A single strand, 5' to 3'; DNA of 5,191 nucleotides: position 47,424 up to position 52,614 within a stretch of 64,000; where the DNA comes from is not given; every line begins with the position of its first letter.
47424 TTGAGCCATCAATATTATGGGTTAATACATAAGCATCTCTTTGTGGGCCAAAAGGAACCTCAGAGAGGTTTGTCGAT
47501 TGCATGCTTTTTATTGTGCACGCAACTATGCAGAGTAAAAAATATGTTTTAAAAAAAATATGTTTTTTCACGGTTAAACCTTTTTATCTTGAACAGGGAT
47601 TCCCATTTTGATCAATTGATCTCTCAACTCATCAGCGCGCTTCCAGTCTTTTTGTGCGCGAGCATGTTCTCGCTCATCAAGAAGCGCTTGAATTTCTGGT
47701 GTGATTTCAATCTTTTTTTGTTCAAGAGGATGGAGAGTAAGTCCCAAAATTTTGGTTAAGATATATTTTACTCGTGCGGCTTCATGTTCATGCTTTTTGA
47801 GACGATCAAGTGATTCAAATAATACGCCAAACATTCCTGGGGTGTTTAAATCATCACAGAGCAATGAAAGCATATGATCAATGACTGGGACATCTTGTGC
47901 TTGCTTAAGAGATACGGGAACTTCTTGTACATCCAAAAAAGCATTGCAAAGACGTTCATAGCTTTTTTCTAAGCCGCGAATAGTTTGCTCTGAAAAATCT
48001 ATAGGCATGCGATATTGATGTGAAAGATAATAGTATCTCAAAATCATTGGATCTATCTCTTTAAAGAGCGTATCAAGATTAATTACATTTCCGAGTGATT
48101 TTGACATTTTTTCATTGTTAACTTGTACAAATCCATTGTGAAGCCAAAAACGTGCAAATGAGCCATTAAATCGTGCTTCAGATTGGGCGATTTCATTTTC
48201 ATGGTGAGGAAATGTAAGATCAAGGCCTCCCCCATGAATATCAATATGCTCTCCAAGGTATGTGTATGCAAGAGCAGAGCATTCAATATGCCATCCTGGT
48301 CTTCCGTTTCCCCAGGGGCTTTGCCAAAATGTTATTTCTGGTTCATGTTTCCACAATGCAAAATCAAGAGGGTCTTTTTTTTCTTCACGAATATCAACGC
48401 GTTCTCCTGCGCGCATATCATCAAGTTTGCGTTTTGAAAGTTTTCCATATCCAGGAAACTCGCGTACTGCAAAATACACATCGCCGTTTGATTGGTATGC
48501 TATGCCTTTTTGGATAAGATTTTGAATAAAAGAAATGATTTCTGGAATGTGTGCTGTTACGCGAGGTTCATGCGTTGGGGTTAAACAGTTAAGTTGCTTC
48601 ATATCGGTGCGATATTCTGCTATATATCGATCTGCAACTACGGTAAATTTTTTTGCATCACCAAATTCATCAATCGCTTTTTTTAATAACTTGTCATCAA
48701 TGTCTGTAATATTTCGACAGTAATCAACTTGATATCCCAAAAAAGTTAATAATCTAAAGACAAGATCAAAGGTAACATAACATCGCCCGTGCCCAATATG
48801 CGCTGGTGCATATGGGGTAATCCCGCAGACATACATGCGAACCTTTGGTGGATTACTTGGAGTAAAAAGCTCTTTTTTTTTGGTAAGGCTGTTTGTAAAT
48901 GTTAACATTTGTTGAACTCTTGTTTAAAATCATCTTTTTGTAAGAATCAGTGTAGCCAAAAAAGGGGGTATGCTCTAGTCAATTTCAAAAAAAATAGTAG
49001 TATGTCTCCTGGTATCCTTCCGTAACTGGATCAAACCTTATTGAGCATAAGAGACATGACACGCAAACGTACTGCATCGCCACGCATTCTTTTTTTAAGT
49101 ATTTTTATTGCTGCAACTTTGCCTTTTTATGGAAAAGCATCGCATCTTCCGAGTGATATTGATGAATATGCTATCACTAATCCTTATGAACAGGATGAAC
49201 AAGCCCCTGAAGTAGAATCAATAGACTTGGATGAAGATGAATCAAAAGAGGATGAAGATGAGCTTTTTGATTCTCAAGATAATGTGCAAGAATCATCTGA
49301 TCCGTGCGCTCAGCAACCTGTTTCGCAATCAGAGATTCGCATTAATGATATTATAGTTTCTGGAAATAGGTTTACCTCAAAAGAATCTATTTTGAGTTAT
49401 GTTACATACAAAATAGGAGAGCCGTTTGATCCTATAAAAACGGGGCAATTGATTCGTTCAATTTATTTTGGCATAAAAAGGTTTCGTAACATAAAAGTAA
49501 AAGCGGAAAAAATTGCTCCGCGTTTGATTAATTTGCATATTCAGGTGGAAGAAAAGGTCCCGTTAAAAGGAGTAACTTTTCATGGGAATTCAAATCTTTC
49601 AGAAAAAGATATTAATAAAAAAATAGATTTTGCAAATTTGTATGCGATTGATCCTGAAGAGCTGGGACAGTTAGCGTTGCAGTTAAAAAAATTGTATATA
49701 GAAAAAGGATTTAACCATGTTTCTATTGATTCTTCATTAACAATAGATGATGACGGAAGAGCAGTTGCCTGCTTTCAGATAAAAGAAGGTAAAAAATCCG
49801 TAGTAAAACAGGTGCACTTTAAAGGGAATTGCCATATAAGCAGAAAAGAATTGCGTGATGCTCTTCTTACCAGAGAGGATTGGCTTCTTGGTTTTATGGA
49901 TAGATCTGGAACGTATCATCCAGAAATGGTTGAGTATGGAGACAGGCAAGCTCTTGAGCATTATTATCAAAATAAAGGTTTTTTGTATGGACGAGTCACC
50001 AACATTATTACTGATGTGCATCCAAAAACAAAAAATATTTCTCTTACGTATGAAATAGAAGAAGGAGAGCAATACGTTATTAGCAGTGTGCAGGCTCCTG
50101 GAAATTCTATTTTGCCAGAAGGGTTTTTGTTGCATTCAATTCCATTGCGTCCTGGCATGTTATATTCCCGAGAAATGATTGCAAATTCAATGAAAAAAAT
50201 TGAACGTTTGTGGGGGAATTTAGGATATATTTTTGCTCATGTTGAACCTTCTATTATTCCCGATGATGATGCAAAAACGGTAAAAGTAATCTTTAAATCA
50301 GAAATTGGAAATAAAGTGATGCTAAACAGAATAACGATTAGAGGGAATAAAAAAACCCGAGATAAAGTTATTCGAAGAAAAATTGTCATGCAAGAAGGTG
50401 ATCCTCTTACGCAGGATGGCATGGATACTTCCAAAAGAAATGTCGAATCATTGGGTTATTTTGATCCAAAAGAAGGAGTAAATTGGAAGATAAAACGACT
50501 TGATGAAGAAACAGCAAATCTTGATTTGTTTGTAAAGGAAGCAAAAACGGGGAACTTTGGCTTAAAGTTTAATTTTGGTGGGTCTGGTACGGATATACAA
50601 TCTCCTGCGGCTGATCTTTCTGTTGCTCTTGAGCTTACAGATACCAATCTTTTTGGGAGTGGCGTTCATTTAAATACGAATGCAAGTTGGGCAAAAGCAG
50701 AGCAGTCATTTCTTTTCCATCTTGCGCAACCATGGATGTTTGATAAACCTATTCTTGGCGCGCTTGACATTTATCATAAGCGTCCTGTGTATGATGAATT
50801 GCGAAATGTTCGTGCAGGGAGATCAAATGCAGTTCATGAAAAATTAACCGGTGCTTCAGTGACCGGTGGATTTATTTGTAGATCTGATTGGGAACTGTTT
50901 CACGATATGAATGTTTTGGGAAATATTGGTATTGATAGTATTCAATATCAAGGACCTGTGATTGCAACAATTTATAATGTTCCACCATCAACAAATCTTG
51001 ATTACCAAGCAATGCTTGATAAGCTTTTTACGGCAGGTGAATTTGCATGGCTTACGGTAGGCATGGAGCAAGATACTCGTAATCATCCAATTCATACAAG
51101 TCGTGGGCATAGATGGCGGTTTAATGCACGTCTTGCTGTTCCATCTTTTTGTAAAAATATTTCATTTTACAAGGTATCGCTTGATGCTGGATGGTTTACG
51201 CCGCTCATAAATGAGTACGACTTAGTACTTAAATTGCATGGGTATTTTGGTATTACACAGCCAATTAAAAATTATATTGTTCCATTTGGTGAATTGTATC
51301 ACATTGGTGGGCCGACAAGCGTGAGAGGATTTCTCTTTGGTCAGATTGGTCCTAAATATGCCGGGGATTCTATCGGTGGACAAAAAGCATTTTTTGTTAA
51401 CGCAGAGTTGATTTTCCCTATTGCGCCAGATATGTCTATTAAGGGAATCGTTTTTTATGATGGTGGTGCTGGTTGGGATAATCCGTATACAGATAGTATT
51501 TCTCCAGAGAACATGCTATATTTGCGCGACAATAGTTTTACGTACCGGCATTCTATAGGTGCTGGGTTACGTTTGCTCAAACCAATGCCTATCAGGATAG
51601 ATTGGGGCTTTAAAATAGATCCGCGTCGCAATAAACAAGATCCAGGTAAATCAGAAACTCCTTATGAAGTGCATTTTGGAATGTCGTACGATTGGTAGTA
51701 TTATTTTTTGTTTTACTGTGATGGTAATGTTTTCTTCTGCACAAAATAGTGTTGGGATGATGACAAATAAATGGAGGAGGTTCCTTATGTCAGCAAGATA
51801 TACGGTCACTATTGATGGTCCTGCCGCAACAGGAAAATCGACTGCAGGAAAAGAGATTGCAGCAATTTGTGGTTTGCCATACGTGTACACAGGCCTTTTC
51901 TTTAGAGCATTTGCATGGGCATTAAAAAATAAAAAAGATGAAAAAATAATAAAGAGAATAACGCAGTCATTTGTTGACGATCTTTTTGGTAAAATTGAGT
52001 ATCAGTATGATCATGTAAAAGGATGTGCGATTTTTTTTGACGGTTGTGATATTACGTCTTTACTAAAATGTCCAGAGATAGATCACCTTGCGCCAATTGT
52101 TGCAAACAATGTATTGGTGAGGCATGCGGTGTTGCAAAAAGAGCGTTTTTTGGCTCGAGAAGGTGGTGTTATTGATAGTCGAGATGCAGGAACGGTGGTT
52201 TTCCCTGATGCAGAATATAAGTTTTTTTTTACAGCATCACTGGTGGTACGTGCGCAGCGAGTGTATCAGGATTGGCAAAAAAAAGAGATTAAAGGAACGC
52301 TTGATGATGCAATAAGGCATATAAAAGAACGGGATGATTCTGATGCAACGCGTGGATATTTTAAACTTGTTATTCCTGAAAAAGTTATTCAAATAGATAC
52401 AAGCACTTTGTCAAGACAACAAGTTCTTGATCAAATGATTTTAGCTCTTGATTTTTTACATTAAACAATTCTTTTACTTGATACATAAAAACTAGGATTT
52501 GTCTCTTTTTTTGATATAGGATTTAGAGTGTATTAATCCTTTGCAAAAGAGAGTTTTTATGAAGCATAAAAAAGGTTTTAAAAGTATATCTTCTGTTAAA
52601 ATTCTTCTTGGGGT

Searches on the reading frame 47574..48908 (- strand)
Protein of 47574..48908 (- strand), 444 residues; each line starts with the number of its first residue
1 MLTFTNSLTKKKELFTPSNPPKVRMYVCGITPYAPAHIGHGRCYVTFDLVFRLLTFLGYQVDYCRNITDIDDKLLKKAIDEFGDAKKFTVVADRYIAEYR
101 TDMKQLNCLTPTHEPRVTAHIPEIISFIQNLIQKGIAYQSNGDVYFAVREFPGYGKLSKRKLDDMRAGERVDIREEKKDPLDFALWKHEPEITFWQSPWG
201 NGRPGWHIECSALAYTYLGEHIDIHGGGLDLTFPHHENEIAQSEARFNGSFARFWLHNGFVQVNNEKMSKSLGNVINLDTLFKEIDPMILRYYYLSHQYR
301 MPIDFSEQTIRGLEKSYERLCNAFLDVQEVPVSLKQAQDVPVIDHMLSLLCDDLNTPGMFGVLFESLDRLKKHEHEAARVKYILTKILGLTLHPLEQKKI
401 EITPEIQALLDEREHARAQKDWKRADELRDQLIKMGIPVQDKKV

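Call 31: find_encoding_contigs(protein=window:47574-48908:-, flank=10000, max_places=1)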
Protein window:47574-48908:- (444 aa): 1 contig read that carries it; 1 place shown.
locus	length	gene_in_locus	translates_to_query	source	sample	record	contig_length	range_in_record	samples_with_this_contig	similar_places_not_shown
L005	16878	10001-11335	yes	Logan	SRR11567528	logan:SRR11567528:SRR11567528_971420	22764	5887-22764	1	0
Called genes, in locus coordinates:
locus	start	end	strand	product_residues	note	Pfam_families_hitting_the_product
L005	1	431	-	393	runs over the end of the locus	PF08719:NADAR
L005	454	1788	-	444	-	PF08719:NADAR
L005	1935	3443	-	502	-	-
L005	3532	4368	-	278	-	PF01791:DeoC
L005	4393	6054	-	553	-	PF03717:PBP_dimer, PF00905:Transpeptidase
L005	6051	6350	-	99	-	-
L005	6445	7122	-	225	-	PF02224:Cytidylate_kin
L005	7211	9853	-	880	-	PF08478:POTRA_1 (faint), PF08479:POTRA_2 (faint), PF07244:POTRA, PF01103:Omp85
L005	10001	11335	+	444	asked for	PF01406:tRNA-synt_1e, PF01921:tRNA-synt_1f (faint), PF09334:tRNA-synt_1g (weak), PF23493:CysS_C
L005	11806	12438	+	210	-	-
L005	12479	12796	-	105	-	PF00085:Thioredoxin, PF13899:Thioredoxin_7 (weak), PF14595:Thioredoxin_9 (faint), PF13098:Thioredoxin_2, PF13192:Thioredoxin_3 (weak)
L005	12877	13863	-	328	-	-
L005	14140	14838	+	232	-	PF01027:Bax1-I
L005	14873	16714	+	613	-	PF17200:sCache_2, PF08269:dCache_2, PF17200:sCache_2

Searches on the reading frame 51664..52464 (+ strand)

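Call 87: search_protein_families(library=pfam, proteins=[window:51664-52464:+], max_evalue=0.001)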
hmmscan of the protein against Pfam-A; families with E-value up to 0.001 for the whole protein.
window:51664-52464:+ (266 aa): 2 families
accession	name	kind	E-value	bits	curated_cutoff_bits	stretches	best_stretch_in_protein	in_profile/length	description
PF02224.24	Cytidylate_kin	-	2.3e-47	161.9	26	1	48-259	1-206/211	Cytidylate kinase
PF13189.12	Cytidylate_kin2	-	0.00035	21.2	28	1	48-228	2-151/176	Cytidylate kinase-like family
